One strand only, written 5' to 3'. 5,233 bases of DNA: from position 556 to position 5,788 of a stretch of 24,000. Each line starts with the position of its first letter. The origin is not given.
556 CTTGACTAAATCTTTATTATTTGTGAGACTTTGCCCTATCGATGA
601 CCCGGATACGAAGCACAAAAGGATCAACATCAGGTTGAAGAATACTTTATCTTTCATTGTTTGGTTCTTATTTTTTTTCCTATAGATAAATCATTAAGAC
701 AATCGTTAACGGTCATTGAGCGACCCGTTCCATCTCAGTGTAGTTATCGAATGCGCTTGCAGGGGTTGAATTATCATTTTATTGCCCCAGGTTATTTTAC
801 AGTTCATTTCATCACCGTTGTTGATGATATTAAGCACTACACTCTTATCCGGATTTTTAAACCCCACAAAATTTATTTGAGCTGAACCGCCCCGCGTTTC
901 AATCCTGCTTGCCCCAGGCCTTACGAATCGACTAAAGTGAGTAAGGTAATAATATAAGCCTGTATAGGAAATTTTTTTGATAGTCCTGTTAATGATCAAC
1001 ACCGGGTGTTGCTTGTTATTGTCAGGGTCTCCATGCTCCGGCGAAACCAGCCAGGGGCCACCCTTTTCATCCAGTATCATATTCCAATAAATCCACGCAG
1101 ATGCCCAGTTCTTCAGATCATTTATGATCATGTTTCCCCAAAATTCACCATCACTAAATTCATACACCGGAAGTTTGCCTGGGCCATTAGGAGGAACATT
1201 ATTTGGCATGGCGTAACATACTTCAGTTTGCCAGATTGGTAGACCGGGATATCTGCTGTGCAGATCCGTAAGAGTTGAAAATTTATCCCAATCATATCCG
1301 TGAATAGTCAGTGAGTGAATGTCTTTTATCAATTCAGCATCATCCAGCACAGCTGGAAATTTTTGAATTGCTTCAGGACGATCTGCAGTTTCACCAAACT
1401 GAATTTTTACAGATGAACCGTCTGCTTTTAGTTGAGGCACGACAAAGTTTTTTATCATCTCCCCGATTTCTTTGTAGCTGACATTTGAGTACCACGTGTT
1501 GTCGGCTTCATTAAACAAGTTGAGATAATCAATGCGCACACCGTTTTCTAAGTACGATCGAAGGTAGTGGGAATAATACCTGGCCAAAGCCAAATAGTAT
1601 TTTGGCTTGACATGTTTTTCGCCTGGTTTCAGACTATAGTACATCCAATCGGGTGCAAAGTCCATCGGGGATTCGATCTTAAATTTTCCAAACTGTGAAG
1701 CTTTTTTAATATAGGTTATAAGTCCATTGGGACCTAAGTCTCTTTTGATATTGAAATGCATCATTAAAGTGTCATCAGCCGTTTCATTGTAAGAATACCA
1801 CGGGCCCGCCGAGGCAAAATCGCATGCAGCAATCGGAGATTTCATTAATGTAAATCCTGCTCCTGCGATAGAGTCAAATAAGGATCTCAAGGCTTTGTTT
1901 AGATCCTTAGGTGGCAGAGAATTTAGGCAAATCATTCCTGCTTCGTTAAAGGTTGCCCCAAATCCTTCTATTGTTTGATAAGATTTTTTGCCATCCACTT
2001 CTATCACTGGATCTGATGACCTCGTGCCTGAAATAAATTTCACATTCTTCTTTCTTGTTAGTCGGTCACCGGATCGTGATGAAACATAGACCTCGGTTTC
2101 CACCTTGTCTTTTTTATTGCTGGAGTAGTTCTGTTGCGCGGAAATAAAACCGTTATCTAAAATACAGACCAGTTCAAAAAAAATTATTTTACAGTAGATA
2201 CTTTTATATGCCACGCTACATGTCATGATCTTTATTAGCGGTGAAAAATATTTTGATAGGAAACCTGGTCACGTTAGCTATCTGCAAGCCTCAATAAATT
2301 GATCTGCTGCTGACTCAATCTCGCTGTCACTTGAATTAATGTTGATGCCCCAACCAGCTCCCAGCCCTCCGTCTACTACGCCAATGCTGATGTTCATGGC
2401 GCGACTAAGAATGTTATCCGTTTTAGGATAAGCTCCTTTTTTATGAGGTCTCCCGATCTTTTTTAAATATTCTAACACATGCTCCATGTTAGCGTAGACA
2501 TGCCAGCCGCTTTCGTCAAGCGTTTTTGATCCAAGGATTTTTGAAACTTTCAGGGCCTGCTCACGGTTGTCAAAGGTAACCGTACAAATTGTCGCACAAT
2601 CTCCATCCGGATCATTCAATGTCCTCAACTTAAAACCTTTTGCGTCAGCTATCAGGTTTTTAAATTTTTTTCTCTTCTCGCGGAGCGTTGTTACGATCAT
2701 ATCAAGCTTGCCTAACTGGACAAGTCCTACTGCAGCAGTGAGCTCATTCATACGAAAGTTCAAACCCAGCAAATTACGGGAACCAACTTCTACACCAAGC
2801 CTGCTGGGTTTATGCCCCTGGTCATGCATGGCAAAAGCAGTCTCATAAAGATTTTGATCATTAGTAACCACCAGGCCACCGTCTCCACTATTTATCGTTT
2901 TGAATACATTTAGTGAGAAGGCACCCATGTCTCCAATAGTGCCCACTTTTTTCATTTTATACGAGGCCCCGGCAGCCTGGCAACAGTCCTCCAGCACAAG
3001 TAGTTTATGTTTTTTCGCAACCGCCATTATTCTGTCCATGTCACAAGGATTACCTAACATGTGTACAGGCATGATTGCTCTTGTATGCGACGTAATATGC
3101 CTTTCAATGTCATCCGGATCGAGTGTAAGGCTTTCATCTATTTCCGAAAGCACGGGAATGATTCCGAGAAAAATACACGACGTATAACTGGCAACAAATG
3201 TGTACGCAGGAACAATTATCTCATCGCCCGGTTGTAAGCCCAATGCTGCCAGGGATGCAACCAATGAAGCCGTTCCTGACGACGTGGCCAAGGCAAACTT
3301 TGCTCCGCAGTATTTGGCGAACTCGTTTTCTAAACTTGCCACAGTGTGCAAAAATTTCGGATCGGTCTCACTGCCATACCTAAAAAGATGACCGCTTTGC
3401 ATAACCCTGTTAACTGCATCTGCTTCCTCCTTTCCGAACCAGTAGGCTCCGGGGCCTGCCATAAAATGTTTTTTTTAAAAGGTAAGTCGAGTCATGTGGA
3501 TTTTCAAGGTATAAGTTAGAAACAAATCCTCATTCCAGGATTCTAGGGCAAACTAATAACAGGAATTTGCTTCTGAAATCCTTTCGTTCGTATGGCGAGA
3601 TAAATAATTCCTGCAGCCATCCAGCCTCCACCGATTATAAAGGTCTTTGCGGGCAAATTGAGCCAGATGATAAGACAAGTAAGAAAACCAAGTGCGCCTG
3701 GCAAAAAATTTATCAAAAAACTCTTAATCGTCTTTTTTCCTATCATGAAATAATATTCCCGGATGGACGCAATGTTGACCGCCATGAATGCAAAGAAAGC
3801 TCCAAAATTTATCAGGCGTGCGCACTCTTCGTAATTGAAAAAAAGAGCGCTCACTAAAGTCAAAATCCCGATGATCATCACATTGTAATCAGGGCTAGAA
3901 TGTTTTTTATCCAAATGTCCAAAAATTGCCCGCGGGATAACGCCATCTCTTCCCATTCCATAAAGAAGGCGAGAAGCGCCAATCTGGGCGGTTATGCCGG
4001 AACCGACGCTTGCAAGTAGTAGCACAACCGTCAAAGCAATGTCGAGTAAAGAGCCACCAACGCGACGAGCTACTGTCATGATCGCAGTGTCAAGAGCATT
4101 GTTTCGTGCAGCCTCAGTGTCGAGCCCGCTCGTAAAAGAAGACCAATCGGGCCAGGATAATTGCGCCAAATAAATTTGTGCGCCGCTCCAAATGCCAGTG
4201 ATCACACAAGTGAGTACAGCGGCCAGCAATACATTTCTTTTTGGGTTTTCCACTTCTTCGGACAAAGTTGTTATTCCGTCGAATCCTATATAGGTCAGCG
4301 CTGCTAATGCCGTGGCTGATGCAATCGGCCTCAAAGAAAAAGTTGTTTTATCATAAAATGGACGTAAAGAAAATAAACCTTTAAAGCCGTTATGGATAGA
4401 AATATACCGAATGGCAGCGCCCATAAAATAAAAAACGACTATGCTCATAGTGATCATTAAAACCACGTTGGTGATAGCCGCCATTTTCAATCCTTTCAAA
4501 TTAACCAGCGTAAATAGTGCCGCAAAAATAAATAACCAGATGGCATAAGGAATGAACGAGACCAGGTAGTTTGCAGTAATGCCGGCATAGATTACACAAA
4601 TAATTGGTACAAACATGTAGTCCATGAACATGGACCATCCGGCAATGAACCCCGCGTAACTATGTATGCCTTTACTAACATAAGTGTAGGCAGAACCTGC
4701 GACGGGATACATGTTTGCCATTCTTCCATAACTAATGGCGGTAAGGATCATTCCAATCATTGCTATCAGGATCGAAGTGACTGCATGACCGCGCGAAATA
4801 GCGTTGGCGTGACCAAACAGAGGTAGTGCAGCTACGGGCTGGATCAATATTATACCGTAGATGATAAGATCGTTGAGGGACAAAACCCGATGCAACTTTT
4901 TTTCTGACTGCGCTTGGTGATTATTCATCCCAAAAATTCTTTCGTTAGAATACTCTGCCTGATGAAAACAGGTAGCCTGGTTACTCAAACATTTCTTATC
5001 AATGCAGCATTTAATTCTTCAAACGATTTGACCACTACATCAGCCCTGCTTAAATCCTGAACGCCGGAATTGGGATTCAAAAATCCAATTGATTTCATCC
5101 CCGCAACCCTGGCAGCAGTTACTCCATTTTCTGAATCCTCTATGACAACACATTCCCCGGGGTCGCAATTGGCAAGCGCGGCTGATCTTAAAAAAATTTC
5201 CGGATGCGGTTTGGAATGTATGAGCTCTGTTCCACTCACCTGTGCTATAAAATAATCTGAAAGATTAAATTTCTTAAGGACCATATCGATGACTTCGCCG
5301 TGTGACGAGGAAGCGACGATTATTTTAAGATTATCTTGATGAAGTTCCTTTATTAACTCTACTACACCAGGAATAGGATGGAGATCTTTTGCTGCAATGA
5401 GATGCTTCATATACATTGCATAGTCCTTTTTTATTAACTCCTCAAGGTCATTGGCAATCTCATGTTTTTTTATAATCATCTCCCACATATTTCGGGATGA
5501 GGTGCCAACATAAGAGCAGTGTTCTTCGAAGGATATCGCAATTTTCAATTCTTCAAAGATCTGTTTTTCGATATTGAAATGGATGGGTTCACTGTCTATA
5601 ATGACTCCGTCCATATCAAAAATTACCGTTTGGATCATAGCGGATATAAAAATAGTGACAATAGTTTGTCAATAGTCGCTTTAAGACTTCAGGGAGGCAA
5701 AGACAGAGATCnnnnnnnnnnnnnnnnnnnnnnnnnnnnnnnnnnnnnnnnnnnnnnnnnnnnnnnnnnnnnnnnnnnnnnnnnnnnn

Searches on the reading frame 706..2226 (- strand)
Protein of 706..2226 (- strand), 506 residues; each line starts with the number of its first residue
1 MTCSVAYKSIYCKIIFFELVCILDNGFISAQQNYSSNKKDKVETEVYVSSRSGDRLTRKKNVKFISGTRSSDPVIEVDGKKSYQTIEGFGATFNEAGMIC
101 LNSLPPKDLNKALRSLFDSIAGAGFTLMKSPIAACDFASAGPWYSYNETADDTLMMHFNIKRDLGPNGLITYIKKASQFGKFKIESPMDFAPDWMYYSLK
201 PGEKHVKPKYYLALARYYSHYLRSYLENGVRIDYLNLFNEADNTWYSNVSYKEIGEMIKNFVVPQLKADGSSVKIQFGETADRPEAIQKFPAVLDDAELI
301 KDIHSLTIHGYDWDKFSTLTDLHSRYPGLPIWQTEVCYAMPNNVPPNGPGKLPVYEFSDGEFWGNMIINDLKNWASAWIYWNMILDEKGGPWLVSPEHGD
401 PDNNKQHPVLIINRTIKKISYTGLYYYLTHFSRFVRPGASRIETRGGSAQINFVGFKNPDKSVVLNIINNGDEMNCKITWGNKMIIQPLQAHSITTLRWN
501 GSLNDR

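Call 71: search_protein_families(library=pfam, proteins=[window:706-2226:-], max_evalue=0.001)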
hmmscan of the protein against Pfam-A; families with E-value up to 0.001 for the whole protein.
window:706-2226:- (506 aa): 2 families
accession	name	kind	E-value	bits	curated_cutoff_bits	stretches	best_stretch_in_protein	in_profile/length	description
PF02055.22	Glyco_hydro_30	-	3.4e-30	105.6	23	1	86-435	1-348/348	Glycosyl hydrolase family 30 TIM-barrel domain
PF17189.10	Glyco_hydro_30C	-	9.5e-10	38.9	22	1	438-497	1-65/65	Glycosyl hydrolase family 30 beta sandwich domain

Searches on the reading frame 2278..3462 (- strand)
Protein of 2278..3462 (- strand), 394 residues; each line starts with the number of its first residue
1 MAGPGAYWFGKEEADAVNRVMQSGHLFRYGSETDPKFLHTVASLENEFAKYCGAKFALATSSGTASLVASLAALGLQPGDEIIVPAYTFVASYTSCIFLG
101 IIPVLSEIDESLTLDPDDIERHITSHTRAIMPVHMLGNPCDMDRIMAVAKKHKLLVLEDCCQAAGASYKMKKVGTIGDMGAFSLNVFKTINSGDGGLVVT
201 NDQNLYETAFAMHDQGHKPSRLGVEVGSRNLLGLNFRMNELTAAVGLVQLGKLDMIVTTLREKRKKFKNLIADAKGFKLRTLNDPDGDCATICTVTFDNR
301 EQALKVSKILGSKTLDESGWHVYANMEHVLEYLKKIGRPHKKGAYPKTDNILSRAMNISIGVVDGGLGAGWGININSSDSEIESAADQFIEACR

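Call 71: search_protein_families(library=pfam, proteins=[window:2278-3462:-], max_evalue=0.001)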
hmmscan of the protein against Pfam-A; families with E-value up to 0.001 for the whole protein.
window:2278-3462:- (394 aa): 5 families
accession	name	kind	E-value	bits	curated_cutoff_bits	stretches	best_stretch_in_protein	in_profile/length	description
PF01041.23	DegT_DnrJ_EryC1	-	6.4e-82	276.1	19.8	1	11-360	5-343/360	DegT/DnrJ/EryC1/StrS aminotransferase family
PF01053.26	Cys_Met_Meta_PP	-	7.3e-11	41.7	27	1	28-240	45-254/381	Cys/Met metabolism PLP-dependent enzyme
PF00155.27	Aminotran_1_2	-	2.6e-08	33.9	19.7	1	39-160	42-186/361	Aminotransferase class I and II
PF01212.27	Beta_elim_lyase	-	8.1e-08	32.4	27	1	39-276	32-267/288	Beta-eliminating lyase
PF00266.25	Aminotran_5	-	1.6e-06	27.8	21.5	1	37-183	41-198/371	Aminotransferase class-V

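Call 72: search_protein_families(library=ncbifam, proteins=[window:2278-3462:-], max_evalue=0.00001)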
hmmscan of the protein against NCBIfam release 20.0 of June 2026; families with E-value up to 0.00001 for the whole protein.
window:2278-3462:- (394 aa): 22 families
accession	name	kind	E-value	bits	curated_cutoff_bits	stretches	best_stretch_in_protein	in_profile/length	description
TIGR04181.1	NHT_00031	hypoth_equivalog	7.3e-56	189.6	420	1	40-304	31-309/359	LegC family aminotransferase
TIGR03588.1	PseC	equivalog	8.7e-55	186.2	423.5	1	11-281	11-286/380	UDP-4-amino-4,6-dideoxy-N-acetyl-beta-L-altrosamine transaminase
NF008687.0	PRK11706.1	equivalog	3.6e-50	170.8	375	1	12-310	12-309/375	dTDP-4-amino-4,6-dideoxygalactose transaminase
NF008658.2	PRK11658.1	equivalog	2e-46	158.4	631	1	10-310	13-310/379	UDP-4-amino-4-deoxy-L-arabinose aminotransferase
TIGR02379.1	ECA_wecE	subfamily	3.9e-42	144.4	434.85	1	46-271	38-268/376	dTDP-4-amino-4,6-dideoxy-D-glucose transaminase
TIGR04427.1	PLP_DesI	equivalog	1.1e-41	143.3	650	1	41-291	54-297/390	dTDP-4-dehydro-6-deoxyglucose aminotransferase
NF011936.0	PRK15407.1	equivalog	2.8e-40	138.3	423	1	42-217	68-252/440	lipopolysaccharide biosynthesis protein RfbH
NF005871.0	PRK07811.1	equivalog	1.6e-08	33.5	513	1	28-241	54-264/389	cystathionine gamma-synthase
NF005816.0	PRK07682.1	equivalog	8.9e-08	31.1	620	1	51-163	87-206/390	aminotransferase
TIGR01326.1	OAH_OAS_sulfhy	subfamily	2.5e-07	29.8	495.1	1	40-166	58-185/418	O-acetylhomoserine aminocarboxypropyltransferase/cysteine synthase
NF005744.0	PRK07568.1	subfamily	3.3e-07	29.5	389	1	58-159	92-201/398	pyridoxal phosphate-dependent aminotransferase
NF041364.1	GntC_guanitoxin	equivalog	5.5e-07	28.8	415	1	62-159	67-173/356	guanitoxin biosynthesis PLP-dependent (S)-gamma-hydroxy-L-arginine cyclodehydratase GntC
NF005695.0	PRK07503.1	equivalog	2.2e-06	26.6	666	0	40-160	66-187/403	methionine gamma-lyase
NF004621.0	PRK05957.1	equivalog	2.7e-06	26.4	498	1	54-134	89-168/389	pyridoxal phosphate-dependent aminotransferase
NF006003.0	PRK08133.1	equivalog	2.8e-06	26.3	522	1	12-174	43-202/396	O-succinylhomoserine sulfhydrylase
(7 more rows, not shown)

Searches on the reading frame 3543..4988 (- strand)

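Call 71: search_protein_families(library=pfam, proteins=[window:3543-4988:-], max_evalue=0.001)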
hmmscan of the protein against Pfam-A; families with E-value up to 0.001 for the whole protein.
window:3543-4988:- (481 aa): 2 families
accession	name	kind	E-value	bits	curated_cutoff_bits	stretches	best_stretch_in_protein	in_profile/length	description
PF00324.27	AA_permease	-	1.1e-26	94.1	24.6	1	68-418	30-390/470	Amino acid permease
PF13520.12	AA_permease_2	-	2.9e-25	89.5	27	1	51-465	23-426/427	Amino acid permease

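Call 72: search_protein_families(library=ncbifam, proteins=[window:3543-4988:-], max_evalue=0.00001)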
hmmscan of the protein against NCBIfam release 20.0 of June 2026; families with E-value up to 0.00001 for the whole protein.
window:3543-4988:- (481 aa): 10 families
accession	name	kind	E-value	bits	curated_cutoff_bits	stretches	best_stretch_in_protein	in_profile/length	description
NF053761.1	BrChAATpBcaP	equivalog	4.6e-37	128.1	690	2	153-464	160-449/460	branched-chain amino acid transporter BcaP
TIGR00909.1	2A0306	subfamily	1e-34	120.2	556.8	1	32-462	1-424/429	amino acid transporter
TIGR00906.1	2A0303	subfamily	7.6e-22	77.4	681.7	1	24-413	21-429/602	cationic amino acid transport permease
TIGR00908.1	2A0305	equivalog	8e-17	61.3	381.75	1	58-408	32-367/442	ethanolamine permease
TIGR03428.1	ureacarb_perm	hypoth_equivalog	1e-10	41.1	740.45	1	157-387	153-369/475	permease, urea carboxylase system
NF008094.0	PRK10836.1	subfamily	1e-08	34.4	735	1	67-447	49-437/489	amino acid permease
NF008245.0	PRK11021.1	equivalog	2.5e-08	33.4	284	1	64-387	36-337/419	L-methionine/branched-chain amino acid transporter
TIGR01773.1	GABAperm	equivalog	9.4e-07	27.9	678.1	1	59-390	35-357/452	GABA permease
NF007594.0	PRK10238.1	equivalog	1.7e-06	27.2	848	1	57-416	33-376/456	aromatic amino acid transporter AroP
NF007876.0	PRK10580.1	equivalog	1.9e-06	27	736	1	28-392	3-356/457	proline-specific permease ProY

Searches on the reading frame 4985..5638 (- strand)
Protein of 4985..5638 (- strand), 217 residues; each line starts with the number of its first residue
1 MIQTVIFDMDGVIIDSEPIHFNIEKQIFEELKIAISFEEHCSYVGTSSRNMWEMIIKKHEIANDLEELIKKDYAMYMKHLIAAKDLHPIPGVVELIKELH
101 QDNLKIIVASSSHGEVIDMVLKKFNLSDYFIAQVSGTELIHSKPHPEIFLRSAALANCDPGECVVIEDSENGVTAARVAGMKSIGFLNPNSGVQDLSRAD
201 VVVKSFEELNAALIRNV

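Call 71: search_protein_families(library=pfam, proteins=[window:4985-5638:-], max_evalue=0.001)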
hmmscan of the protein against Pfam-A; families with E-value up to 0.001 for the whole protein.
window:4985-5638:- (217 aa): 4 families
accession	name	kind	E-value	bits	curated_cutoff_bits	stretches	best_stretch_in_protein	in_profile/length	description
PF13419.12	HAD_2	-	2e-36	126.2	23.8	1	5-185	1-177/178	Haloacid dehalogenase-like hydrolase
PF00702.32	Hydrolase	-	4.2e-29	102.7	26.4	1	2-180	1-191/191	haloacid dehalogenase-like hydrolase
PF13242.12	Hydrolase_like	-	4.3e-07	30.2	22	1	142-209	3-75/75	HAD-hyrolase-like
PF12710.13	HAD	-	2.9e-06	28.3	27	1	5-152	1-161/189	haloacid dehalogenase-like hydrolase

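Call 72: search_protein_families(library=ncbifam, proteins=[window:4985-5638:-], max_evalue=0.00001)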
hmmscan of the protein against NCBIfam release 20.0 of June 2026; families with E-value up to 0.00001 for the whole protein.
window:4985-5638:- (217 aa): 31 families (the best 25 are shown)
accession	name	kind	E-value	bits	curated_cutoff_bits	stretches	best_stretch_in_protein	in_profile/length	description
TIGR02009.1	PGMB-YQAB-SF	subfamily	1e-41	143.2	153.35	1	2-184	1-184/186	beta-phosphoglucomutase family hydrolase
NF008087.0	PRK10826.1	equivalog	1.8e-40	138.9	191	1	2-212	7-218/222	hexitol phosphatase HxpB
TIGR01990.1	bPGM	equivalog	4.8e-38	131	189.4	1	2-185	1-185/187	beta-phosphoglucomutase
NF046057.1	bifunc_MtlD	equivalog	2.6e-27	95.5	800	1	2-185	7-190/683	bifunctional mannitol-1-phosphate dehydrogenase/phosphatase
NF008000.0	PRK10725.1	equivalog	1.1e-25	90.8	215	1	3-184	6-183/188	fructose-1-phosphate/6-phosphogluconate phosphatase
NF009695.0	PRK13222.1-2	equivalog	3.6e-25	88.8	225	1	2-213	6-222/226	phosphoglycolate phosphatase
NF053653.1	InDiPhoBT2121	equivalog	1.2e-23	83.8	245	1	3-188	2-188/216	inorganic diphosphatase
TIGR01449.2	PGP_bact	equivalog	4.6e-22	78.6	180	1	5-213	1-213/213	phosphoglycolate phosphatase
TIGR02253.1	CTE7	subfamily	1.6e-21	77.1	169.75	1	1-209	1-220/221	TIGR02253 family HAD-type hydrolase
TIGR01509.1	HAD-SF-IA-v3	subfamily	4.2e-20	72.5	29.4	1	75-185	53-153/154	HAD-IA family hydrolase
NF007854.0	PRK10563.1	equivalog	1.6e-18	67.2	211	1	2-187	4-186/221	6-phosphogluconate phosphatase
NF009804.0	PRK13288.1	equivalog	4.9e-17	62.1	218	1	1-186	2-181/215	pyrophosphatase PpaX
TIGR01422.2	phosphonatase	equivalog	7.7e-17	61.4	220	1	2-192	1-205/251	phosphonoacetaldehyde hydrolase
NF008610.0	PRK11587.1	equivalog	5e-16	58.7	282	1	4-210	5-204/219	sugar phosphatase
NF009694.0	PRK13222.1-1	equivalog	7.9e-15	54.8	415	1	67-213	92-239/252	phosphoglycolate phosphatase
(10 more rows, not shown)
